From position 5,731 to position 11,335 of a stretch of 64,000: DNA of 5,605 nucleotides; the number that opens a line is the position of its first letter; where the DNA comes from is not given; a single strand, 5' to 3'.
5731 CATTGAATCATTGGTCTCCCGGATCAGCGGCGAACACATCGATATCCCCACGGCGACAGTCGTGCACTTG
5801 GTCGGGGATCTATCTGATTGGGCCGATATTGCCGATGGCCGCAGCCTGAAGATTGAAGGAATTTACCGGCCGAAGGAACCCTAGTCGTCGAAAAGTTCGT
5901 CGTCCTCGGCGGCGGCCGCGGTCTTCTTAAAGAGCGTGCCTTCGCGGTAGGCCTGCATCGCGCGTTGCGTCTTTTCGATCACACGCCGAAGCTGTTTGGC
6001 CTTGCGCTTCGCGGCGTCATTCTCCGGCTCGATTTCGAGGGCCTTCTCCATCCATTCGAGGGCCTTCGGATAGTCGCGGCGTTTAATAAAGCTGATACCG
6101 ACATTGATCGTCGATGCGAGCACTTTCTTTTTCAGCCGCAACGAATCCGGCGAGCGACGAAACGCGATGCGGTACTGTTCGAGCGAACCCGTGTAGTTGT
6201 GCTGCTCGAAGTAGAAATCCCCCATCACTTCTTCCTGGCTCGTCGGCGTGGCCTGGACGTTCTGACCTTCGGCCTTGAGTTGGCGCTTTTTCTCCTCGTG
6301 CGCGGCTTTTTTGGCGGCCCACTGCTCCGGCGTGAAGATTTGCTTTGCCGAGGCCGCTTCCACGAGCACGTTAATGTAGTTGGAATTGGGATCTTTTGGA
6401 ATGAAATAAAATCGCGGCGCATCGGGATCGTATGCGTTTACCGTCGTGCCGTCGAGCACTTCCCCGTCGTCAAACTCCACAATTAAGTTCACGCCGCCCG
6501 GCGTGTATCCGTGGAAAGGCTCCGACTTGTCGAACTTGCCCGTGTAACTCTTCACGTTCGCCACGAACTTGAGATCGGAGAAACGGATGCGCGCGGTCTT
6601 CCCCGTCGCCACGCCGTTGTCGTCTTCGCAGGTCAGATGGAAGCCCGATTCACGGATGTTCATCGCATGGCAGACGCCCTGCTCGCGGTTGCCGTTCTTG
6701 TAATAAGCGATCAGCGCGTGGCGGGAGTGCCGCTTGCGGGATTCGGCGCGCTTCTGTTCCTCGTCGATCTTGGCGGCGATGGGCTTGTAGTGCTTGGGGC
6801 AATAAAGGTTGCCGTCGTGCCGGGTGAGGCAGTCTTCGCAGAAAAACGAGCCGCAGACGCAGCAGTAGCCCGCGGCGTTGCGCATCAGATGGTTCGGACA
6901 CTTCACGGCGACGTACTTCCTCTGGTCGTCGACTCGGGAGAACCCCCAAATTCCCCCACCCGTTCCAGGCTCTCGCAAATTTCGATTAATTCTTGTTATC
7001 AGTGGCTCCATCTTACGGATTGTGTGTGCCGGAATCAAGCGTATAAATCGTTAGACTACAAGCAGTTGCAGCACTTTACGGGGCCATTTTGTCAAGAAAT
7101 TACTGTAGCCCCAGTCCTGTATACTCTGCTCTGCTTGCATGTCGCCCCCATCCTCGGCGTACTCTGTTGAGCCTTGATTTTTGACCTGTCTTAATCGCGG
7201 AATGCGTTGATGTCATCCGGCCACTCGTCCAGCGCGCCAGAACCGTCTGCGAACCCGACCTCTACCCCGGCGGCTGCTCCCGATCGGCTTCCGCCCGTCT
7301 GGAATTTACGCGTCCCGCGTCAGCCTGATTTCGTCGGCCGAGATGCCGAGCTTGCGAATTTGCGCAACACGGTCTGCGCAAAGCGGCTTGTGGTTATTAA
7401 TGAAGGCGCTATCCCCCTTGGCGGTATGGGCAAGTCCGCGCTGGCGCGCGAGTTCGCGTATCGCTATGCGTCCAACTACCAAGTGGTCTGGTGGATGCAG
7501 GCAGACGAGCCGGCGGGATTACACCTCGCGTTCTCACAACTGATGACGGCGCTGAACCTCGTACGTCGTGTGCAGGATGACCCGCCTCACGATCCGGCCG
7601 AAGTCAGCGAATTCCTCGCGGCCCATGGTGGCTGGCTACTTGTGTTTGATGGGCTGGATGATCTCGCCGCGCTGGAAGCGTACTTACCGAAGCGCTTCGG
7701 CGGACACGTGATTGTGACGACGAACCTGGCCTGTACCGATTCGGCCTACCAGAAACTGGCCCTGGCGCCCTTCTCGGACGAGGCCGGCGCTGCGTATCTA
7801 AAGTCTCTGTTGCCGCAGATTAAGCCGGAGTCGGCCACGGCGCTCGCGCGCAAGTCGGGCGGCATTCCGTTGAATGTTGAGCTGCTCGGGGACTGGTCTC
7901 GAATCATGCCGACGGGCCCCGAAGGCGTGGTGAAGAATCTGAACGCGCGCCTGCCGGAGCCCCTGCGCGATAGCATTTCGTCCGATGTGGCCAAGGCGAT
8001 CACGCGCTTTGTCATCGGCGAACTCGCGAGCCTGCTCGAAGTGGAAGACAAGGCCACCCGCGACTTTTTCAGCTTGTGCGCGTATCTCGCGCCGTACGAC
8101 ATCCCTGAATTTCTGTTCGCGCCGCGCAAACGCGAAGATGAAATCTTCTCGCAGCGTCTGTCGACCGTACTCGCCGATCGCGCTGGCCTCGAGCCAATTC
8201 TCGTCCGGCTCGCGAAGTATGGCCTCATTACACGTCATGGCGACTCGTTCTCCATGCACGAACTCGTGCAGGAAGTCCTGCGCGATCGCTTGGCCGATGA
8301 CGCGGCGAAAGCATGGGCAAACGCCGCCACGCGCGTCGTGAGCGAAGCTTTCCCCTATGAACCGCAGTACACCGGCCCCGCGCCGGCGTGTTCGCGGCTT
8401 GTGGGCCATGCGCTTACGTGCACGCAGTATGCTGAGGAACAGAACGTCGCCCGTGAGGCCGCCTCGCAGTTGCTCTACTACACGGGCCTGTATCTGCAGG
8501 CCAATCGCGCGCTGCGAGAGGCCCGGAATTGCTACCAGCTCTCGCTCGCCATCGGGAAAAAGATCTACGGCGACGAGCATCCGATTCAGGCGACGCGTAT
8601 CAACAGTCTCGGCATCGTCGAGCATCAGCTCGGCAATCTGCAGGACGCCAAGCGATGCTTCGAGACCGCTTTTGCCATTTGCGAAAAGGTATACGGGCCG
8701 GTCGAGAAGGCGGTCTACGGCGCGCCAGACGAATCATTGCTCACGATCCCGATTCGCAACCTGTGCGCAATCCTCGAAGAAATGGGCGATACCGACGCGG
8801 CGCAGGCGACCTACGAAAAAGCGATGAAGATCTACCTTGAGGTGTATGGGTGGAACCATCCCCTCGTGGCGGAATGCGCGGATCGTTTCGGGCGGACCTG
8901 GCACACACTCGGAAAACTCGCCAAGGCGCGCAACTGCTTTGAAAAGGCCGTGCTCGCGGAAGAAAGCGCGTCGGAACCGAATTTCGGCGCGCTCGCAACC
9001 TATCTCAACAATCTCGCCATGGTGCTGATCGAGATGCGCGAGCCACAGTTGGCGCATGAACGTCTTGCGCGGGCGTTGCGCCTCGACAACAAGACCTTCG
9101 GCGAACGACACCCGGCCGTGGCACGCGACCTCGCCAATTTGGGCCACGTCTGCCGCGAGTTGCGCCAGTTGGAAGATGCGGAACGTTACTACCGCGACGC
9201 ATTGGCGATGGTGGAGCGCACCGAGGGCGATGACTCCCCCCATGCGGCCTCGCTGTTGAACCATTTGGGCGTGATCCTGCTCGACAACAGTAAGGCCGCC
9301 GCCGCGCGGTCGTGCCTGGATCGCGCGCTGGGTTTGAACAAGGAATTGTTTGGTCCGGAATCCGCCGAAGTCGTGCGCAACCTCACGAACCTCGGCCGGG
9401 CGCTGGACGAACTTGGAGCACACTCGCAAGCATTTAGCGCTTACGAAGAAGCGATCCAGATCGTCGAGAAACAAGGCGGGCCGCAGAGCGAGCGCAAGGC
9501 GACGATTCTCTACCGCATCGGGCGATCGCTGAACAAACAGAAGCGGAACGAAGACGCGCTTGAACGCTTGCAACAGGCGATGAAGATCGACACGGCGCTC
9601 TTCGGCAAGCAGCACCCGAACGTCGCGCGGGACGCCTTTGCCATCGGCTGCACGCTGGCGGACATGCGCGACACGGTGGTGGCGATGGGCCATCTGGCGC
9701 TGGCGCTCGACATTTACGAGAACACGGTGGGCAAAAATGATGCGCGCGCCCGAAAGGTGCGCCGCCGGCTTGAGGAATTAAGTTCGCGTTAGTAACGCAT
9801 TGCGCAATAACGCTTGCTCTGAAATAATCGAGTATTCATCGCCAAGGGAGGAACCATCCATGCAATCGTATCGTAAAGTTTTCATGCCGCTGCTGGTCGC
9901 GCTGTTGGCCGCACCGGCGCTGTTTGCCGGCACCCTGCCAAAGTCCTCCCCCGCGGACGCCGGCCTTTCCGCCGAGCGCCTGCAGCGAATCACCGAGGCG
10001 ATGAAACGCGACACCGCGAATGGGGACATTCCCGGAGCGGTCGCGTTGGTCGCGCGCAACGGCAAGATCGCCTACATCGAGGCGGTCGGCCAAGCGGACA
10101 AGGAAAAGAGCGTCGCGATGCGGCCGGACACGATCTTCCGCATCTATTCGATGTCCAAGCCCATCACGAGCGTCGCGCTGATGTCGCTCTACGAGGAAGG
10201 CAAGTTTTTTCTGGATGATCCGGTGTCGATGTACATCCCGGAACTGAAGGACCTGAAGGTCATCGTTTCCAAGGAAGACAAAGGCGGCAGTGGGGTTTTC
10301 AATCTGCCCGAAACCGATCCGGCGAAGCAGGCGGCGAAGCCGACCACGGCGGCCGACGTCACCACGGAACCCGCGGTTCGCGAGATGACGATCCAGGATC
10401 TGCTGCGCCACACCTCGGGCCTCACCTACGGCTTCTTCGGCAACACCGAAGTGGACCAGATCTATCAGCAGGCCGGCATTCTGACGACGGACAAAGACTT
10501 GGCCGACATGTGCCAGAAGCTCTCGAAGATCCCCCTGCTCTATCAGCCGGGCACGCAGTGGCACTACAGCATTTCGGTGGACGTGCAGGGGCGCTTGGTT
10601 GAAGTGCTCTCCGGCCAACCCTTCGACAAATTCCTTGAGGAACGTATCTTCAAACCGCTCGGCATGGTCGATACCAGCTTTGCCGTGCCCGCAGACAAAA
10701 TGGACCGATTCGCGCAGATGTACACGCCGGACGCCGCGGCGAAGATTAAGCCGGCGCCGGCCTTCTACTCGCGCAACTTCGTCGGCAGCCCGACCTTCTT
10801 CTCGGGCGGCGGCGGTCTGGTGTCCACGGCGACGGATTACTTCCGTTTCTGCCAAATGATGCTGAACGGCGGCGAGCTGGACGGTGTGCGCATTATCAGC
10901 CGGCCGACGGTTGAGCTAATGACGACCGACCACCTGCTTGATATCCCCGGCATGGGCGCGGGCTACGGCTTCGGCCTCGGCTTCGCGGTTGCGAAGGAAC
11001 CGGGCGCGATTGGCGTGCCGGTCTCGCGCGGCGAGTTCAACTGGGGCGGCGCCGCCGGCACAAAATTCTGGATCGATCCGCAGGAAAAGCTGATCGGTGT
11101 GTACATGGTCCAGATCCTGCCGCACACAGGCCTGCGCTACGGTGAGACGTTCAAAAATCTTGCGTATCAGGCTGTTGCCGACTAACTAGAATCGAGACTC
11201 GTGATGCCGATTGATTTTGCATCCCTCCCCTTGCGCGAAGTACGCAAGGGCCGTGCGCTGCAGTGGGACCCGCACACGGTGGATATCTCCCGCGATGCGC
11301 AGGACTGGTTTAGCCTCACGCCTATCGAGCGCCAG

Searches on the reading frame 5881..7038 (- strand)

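Call 64: search_protein_families(library=pfam, proteins=[window:5881-7038:-], max_evalue=0.000001)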
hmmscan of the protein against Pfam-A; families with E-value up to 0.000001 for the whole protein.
window:5881-7038:- (385 aa): 2 families
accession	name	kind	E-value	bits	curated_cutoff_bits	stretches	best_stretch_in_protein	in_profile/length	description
PF22478.1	DUF6982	-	1.5e-12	48.2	24.5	1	107-234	3-130/134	Family of unknown function (DUF6982)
PF07719.23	TPR_2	-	3.6e-08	33.4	27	0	312-340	6-34/34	Tetratricopeptide repeat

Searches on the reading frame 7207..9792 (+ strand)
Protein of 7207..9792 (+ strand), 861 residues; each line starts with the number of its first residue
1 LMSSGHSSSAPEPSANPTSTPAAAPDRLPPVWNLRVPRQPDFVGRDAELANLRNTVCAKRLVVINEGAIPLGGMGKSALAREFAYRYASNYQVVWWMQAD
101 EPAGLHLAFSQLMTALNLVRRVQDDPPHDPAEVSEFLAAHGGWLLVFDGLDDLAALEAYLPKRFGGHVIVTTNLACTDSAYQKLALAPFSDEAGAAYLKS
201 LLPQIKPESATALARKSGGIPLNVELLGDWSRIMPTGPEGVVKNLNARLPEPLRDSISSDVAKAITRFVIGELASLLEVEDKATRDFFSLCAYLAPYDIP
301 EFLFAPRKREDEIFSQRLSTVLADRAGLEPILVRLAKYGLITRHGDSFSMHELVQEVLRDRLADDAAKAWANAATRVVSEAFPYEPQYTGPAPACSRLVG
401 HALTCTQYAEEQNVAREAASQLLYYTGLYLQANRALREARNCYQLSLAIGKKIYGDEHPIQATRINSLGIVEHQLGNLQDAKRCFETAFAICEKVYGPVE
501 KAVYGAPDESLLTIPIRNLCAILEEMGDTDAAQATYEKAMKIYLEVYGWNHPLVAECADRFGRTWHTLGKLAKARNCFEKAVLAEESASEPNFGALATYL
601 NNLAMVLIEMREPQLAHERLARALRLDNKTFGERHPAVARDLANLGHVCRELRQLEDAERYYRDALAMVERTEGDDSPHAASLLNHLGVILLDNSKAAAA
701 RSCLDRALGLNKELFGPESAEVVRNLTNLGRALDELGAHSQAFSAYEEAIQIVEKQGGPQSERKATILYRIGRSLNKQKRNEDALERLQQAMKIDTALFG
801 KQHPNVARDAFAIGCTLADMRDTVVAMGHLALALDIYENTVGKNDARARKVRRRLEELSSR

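Call 64: search_protein_families(library=pfam, proteins=[window:7207-9792:+], max_evalue=0.000001)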
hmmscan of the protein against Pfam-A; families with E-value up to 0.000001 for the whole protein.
window:7207-9792:+ (861 aa): 9 families
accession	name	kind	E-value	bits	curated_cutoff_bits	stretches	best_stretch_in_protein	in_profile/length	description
PF13424.12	TPR_12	-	3.7e-64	213.3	30.1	5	597-670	3-76/77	Tetratricopeptide repeat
PF13374.12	TPR_10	-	1.2e-47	159.1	27.5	0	642-679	5-42/42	Tetratricopeptide repeat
PF24885.1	TPR_NPHP3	-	9.9e-27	94.3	100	1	554-671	98-215/239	Nephrocystin-3 TPR domain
PF07719.23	TPR_2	-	9.6e-25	85.1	27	0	640-667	2-29/34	Tetratricopeptide repeat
PF13181.12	TPR_8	-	4.4e-19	67.4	25.7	0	522-542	10-30/34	Tetratricopeptide repeat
PF00515.34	TPR_1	-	2.5e-18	65.5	27.8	0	642-667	4-29/34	Tetratricopeptide repeat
PF17874.7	TPR_MalT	-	4.2e-10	39.9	45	1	561-711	46-191/336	MalT-like TPR region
PF13176.12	TPR_7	-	9e-08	32.1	27.9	0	642-672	2-32/36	Tetratricopeptide repeat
PF13432.12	TPR_16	-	9.4e-07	29.6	32.7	0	650-709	8-59/65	Tetratricopeptide repeat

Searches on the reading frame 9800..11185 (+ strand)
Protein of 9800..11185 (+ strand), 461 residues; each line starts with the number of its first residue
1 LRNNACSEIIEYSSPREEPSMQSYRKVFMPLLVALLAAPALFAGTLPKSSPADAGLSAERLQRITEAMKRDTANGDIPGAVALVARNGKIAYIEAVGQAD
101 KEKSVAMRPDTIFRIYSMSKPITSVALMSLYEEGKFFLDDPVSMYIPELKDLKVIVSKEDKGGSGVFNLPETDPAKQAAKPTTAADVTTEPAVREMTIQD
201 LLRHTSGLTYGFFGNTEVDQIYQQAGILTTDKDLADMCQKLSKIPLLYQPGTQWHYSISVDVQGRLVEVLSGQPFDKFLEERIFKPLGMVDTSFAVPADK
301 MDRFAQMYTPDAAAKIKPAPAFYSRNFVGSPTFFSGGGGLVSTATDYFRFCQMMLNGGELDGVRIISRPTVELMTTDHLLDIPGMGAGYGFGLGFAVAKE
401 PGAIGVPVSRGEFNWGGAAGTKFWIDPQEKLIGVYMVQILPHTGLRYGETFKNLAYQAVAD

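Call 64: search_protein_families(library=pfam, proteins=[window:9800-11185:+], max_evalue=0.000001)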
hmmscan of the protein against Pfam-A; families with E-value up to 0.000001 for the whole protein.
window:9800-11185:+ (461 aa): 1 family
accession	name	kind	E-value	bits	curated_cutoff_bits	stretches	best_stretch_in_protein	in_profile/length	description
PF00144.29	Beta-lactamase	-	9.4e-73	245.7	27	1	67-442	4-313/329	Beta-lactamase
